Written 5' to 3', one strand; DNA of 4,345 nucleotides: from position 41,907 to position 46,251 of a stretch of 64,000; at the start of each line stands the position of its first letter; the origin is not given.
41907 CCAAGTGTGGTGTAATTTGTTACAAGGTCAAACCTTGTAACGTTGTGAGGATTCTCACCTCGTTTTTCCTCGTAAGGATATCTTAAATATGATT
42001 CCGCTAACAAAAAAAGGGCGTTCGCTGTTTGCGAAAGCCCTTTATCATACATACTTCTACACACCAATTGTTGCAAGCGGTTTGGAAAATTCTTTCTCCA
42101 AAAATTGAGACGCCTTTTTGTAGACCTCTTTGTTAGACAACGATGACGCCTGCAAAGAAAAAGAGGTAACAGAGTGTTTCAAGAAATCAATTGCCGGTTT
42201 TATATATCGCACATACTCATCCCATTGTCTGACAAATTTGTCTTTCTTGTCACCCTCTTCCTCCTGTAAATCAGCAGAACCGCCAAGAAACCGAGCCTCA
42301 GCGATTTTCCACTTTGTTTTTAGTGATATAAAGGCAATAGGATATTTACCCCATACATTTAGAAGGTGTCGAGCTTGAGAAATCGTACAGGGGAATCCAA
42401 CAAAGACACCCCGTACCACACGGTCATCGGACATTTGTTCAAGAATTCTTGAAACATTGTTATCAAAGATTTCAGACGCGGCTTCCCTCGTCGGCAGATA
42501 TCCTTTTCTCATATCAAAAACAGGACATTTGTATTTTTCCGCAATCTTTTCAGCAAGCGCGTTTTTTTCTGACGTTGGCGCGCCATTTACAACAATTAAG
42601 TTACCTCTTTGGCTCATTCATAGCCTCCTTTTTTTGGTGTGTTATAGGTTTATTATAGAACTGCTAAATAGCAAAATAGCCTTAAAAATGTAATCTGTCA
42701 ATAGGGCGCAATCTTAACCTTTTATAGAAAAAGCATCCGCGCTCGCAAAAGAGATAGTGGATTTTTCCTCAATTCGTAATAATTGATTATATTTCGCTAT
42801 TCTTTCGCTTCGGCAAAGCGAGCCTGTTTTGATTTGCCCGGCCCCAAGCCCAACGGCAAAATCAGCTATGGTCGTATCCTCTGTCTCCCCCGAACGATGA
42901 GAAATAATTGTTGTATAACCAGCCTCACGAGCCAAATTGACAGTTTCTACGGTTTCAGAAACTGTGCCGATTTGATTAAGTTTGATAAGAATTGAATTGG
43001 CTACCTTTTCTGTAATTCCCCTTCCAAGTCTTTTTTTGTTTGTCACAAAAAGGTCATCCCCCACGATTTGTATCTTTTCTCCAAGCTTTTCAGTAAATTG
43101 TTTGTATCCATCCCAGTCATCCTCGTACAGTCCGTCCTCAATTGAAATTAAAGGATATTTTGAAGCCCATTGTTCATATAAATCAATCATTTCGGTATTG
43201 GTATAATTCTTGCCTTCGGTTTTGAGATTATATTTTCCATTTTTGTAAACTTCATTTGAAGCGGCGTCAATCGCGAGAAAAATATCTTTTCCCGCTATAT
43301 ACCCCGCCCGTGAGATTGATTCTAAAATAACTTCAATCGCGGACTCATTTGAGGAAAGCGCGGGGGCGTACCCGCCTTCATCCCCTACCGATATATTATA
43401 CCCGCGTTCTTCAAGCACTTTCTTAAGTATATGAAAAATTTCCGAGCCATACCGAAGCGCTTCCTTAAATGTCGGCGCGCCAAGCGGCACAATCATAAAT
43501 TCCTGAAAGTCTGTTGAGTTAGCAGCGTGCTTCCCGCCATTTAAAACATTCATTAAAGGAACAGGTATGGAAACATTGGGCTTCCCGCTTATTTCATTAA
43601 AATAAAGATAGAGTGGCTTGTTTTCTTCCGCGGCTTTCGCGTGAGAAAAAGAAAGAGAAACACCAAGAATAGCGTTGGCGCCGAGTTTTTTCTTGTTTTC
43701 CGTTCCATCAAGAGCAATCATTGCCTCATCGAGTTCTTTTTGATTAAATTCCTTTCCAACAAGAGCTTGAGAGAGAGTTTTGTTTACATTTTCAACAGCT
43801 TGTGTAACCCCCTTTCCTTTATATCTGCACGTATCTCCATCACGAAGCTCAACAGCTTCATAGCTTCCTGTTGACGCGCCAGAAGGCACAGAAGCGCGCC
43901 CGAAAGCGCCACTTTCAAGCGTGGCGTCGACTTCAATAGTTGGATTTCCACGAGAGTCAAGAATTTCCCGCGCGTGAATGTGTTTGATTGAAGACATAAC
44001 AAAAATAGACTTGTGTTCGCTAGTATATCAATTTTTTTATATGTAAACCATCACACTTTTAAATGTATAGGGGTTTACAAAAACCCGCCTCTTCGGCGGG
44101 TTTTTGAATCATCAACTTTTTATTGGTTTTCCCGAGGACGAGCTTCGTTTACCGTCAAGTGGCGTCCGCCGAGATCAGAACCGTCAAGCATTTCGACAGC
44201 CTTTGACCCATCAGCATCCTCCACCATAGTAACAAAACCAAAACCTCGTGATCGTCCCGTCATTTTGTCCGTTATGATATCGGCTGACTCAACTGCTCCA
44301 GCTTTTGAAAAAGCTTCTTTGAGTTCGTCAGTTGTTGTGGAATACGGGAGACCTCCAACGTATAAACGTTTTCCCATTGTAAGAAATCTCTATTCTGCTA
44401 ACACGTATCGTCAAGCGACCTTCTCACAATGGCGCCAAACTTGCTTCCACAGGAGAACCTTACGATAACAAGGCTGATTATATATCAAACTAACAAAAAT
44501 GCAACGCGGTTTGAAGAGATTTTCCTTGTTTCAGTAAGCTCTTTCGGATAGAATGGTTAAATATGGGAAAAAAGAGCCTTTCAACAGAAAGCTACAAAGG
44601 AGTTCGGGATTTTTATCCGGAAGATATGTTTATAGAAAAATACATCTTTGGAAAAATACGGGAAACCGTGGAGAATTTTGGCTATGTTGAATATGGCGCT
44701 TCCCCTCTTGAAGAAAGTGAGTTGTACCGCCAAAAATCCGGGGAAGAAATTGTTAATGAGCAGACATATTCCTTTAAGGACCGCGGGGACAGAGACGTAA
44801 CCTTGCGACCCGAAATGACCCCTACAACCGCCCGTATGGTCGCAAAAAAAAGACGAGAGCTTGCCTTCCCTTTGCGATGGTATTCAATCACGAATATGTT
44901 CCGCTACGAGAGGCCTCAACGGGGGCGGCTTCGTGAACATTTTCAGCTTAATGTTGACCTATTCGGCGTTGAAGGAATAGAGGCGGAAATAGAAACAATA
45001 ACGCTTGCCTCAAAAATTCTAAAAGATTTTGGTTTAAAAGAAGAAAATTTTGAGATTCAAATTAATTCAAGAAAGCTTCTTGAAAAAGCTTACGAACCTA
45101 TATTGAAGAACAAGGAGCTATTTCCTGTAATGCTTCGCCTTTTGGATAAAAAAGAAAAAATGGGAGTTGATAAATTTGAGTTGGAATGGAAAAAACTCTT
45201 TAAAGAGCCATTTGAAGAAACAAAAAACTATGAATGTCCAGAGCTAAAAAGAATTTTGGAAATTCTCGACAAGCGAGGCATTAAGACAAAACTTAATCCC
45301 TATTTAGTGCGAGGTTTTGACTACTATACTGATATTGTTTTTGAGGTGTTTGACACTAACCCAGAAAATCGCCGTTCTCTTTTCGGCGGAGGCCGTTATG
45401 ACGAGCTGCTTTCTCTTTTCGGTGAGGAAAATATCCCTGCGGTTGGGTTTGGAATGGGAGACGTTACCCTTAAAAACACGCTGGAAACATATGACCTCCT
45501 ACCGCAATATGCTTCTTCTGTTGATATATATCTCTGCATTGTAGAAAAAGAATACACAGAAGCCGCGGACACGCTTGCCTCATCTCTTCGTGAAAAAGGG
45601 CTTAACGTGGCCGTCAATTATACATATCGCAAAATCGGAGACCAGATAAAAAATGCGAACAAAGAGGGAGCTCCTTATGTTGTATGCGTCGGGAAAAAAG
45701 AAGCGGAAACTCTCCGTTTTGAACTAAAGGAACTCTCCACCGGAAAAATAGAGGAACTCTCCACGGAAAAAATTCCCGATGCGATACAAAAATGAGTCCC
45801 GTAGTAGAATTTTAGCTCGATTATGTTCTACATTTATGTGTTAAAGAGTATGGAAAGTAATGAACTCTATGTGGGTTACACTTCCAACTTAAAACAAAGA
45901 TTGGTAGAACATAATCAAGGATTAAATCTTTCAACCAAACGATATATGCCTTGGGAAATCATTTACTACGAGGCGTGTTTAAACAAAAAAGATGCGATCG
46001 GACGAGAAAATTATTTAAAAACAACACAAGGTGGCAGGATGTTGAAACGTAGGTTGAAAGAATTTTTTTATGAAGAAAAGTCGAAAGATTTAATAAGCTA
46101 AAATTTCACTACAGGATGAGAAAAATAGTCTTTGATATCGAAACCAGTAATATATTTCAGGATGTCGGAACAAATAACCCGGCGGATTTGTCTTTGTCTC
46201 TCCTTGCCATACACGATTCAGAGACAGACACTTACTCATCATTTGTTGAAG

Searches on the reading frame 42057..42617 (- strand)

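Call 12: search_protein_families(library=pfam, proteins=[window:42057-42617:-])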
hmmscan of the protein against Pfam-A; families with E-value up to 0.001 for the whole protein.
window:42057-42617:- (186 aa): 1 family
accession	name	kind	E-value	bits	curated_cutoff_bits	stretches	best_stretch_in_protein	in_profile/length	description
PF00406.28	ADK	-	0.00067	20.3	26.8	0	60-148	66-148/151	Adenylate kinase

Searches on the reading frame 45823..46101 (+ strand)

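Call 44: search_protein_families(library=pfam, proteins=[window:45823-46101:+], max_evalue=0.01)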
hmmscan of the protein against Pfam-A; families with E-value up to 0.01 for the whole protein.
window:45823-46101:+ (92 aa): 2 families
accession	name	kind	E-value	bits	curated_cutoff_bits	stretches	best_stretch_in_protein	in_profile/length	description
PF01541.30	GIY-YIG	-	8.7e-18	64.8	22.6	1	1-69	1-72/78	GIY-YIG catalytic domain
PF10544.15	T5orf172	-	5.2e-05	24.1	20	1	3-82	2-86/101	T5orf172 domain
